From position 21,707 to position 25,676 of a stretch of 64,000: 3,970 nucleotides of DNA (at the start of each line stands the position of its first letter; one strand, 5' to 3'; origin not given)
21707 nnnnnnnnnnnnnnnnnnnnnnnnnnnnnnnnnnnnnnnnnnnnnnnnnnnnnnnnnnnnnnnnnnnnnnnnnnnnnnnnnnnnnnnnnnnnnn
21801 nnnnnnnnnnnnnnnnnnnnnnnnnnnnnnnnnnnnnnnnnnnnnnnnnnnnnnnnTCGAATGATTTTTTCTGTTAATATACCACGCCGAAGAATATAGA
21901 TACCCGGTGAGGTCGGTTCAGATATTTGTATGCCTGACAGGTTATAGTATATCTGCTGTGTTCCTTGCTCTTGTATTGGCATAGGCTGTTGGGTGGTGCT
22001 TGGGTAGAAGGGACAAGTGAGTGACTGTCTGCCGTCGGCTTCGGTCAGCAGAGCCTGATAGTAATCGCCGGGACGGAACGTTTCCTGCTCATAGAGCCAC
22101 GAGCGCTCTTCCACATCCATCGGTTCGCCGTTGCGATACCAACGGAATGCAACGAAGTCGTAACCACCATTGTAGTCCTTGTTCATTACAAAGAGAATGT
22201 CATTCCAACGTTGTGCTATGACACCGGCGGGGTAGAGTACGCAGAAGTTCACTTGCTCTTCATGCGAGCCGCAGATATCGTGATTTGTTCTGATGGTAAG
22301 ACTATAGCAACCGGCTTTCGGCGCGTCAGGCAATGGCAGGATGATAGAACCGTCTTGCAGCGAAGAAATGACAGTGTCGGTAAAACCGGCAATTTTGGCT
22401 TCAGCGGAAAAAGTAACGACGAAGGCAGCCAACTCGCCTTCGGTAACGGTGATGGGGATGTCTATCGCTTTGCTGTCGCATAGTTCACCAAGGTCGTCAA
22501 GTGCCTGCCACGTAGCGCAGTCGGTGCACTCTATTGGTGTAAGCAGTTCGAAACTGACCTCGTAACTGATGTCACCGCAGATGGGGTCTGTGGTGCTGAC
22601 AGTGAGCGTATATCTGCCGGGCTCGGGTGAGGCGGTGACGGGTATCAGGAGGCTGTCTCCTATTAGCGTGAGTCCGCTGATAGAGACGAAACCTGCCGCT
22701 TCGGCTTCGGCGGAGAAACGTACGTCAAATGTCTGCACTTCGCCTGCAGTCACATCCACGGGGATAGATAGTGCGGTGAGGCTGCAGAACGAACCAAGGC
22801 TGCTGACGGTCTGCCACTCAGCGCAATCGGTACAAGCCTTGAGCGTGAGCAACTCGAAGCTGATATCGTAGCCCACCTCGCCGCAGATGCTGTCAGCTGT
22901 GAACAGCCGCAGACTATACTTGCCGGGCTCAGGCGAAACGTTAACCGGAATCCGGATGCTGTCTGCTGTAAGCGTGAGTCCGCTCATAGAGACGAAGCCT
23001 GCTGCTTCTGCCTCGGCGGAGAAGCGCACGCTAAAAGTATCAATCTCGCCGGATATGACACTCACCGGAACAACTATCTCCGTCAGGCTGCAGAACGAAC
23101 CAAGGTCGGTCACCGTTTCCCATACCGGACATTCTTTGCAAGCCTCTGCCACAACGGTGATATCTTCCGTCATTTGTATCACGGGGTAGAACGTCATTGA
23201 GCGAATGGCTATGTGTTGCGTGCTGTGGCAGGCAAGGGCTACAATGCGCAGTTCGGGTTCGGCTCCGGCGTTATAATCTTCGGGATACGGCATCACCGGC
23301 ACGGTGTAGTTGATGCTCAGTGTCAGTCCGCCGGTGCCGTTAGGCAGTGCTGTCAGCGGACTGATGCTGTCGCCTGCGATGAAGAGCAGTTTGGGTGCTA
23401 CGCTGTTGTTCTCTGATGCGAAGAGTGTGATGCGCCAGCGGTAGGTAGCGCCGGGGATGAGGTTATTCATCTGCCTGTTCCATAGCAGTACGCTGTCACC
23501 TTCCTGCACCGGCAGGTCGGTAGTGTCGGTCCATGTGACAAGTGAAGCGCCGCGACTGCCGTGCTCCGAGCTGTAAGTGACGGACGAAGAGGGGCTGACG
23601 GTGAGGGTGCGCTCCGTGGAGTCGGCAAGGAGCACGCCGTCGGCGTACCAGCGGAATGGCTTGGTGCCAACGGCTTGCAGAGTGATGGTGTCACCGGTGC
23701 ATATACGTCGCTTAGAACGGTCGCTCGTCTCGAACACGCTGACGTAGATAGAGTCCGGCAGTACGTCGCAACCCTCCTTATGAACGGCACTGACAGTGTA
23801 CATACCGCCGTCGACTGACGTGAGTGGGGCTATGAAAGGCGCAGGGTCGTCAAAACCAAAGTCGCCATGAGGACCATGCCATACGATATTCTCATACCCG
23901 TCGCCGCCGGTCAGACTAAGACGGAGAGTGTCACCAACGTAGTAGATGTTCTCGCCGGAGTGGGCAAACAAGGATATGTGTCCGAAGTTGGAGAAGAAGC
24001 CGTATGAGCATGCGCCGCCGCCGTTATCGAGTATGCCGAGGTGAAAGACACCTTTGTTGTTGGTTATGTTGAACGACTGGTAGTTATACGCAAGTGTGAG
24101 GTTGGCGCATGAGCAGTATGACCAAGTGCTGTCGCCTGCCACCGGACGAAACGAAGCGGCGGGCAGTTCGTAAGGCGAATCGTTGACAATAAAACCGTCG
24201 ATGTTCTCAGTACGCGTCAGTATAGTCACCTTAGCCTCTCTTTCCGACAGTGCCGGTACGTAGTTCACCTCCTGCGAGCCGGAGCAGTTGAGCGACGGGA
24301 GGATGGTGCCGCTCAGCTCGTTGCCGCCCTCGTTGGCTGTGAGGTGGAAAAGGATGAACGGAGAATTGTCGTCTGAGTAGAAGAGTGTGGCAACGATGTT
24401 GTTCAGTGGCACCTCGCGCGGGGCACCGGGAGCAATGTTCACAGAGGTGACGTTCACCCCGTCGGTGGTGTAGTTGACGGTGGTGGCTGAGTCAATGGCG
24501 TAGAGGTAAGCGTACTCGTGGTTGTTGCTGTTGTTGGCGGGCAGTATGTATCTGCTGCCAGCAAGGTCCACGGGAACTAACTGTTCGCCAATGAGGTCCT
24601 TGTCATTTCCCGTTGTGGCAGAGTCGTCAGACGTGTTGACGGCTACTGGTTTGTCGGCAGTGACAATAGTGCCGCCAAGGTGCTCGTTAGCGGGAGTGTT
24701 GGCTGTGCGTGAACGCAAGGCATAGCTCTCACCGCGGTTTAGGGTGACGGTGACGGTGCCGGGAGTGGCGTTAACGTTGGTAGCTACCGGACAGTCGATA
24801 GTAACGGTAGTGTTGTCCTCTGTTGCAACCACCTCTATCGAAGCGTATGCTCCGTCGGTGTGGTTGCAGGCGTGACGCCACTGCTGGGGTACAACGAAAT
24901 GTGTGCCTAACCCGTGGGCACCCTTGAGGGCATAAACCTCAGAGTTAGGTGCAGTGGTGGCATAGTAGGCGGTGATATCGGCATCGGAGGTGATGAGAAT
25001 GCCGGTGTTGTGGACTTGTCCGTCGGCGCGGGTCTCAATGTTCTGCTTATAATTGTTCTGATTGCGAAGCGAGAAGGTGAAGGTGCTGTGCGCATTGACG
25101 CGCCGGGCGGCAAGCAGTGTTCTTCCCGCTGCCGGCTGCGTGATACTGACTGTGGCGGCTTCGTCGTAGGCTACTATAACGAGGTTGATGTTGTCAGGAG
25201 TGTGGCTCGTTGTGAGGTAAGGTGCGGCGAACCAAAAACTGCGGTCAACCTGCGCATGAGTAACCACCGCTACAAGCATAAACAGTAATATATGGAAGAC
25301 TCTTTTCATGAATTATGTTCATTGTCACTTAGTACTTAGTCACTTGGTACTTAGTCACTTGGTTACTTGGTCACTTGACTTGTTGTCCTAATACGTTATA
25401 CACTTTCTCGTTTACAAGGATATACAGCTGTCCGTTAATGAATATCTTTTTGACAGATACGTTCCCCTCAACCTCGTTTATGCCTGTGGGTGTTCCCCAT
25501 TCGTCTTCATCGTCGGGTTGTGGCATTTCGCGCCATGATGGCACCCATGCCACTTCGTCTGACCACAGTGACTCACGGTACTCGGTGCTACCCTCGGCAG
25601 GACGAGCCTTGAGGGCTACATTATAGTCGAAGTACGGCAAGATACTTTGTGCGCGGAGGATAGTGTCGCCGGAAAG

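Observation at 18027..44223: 26-kb co-directional array: a Sus-like PUL head fused to a train of T9SS-tailed giant proteins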

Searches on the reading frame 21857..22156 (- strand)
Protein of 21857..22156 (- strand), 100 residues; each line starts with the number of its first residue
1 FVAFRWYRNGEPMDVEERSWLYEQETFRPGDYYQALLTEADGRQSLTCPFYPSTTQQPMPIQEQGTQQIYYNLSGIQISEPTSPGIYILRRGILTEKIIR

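Call 77: search_protein_families(library=pfam, alignment_id=A5, max_evalue=1)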
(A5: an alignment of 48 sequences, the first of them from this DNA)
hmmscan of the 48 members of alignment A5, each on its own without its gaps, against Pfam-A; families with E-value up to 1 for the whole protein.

A. member 1, seq(100 aa): 0 families

B. families by the number of members that match (of 48 scanned): 21 families
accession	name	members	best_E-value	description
PF13585.12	CHU_C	5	2.7e-21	CHU_C Type IX secretion signal domain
PF13895.12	Ig_2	5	0.0005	Immunoglobulin domain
PF18962.6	Por_Secre_tail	4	5.7e-12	Secretion system C-terminal sorting domain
PF09479.16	Flg_new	1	2.4e-07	Listeria-Bacteroides repeat domain (List_Bact_rpt)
PF13860.13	FlgD_ig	1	0.0084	FlgD Ig-like domain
PF01483.27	P_proprotein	1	0.012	Proprotein convertase P-domain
PF22013.1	PG_1098_Fer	1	0.016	PG_1098 ferredoxin-like domain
PF11589.14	DUF3244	1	0.016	Domain of unknown function (DUF3244)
PF16967.11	TcfC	1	0.019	E-set like domain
PF07563.17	DUF1541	1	0.058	Protein of unknown function (DUF1541)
PF16787.10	NDC10_II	1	0.067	Centromere DNA-binding protein complex CBF3 subunit, domain 2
PF11059.14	DUF2860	1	0.068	Protein of unknown function (DUF2860)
PF19403.5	SpaA_2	1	0.086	Prealbumin-like fold domain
PF15970.11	HicB-like_2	1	0.095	HicB_like antitoxin of bacterial toxin-antitoxin system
PF25059.1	FN3_DSCAM-DSCAML_C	1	0.096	DSCAM/DSCAML C-terminal Fn3-like domain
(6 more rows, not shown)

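Call 78: search_protein_families(library=ncbifam, alignment_id=A5, max_evalue=1)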
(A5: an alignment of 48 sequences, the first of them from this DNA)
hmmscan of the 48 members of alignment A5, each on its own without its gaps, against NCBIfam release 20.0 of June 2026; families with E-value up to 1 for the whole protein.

A. member 1, seq(100 aa): 1 family
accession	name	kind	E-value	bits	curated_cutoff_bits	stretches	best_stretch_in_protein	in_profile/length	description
NF033750.1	vWF_bind_Staph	exception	0.41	9.6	700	1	38-72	352-388/509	von Willebrand factor binding protein Vwb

B. families by the number of members that match (of 48 scanned): 16 families
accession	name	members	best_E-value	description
TIGR04131.1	Bac_Flav_CTERM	5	1e-15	T9SS type B sorting domain-containing protein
TIGR04183.1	Por_Secre_tail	5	1.1e-11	T9SS type A sorting domain-containing protein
NF038113.1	T9SSA_dep_M36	2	1.8e-06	T9SS-dependent M36 family metallopeptidase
NF052644.1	T9SS_DNase_Rie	2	0.0003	T9SS-dependent surface endonuclease, AS87_RS02955 family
TIGR02543.1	List_Bact_rpt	1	4.7e-07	TIGR02543 family repeat protein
NF033708.1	T9SS_Cterm_ChiA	1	0.0041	T9SS sorting signal type C domain-containing protein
NF002362.0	PRK01343.1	1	0.012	DNA gyrase inhibitor YacG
NF050177.1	TapA_OM_Porphy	1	0.015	TapA/TapC family T9SS-dependent outer membrane protein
NF033188.1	internalin_H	1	0.029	InlH/InlC2 family class 1 internalin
NF000936.0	PRK00092.4-1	1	0.041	ribosome maturation factor RimP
TIGR03014.2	EpsL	1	0.073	XrtB/PEP-CTERM-associated polysaccharide biosynthesis outer membrane protein EpsL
NF045755.1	MPN552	1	0.083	MPN552 family protein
NF009452.0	PRK12812.1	1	0.1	flagellar basal body rod modification protein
NF010404.0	PRK13830.1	1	0.13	conjugal transfer protein TrbE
NF009276.0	PRK12633.1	1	0.13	flagellar basal body rod modification protein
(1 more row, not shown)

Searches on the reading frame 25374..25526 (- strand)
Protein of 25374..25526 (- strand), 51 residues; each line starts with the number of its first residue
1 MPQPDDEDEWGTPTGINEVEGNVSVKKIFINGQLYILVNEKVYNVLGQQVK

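Call 10: search_protein_families(library=pfam, proteins=[window:25374-25526:-], max_evalue=10)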
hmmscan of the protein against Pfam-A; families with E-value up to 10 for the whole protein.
seq(51 aa): 0 families

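Call 95: find_homologous_proteins(query=A7, max_evalue=10)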
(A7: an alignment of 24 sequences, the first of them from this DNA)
Query A7 (24 sequences) (50 aa, profile of the alignment): 41 proteins with E <= 10 among 91 candidates.
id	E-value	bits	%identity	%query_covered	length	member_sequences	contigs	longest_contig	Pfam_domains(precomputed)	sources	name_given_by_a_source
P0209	3.4e-11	60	39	76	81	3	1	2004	-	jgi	jgi:hypothetical protein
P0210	9.5e-11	59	-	-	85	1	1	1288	-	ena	-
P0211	1.2e-10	58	49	78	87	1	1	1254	-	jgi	jgi:hypothetical protein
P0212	1.3e-10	58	32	74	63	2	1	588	-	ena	-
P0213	2.0e-10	58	46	80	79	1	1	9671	-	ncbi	-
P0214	5.8e-10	56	42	52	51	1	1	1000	-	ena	-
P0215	5.9e-10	56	38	72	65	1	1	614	-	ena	-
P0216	1.9e-9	55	48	58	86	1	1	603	PF12844.14,PF01381.29,PF07022.20,PF13443.13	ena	-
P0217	2.4e-9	54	29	76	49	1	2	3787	-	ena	-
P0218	7.6e-9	53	38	80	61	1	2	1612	-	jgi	jgi:hypothetical protein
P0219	1.2e-8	52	38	92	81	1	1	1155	-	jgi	jgi:hypothetical protein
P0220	2.1e-8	51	36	90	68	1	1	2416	-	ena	-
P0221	2.4e-8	51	39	76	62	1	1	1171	-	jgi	jgi:hypothetical protein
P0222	5.0e-8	50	41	88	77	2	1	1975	-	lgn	-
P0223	6.2e-8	50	-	-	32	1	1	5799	-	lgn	-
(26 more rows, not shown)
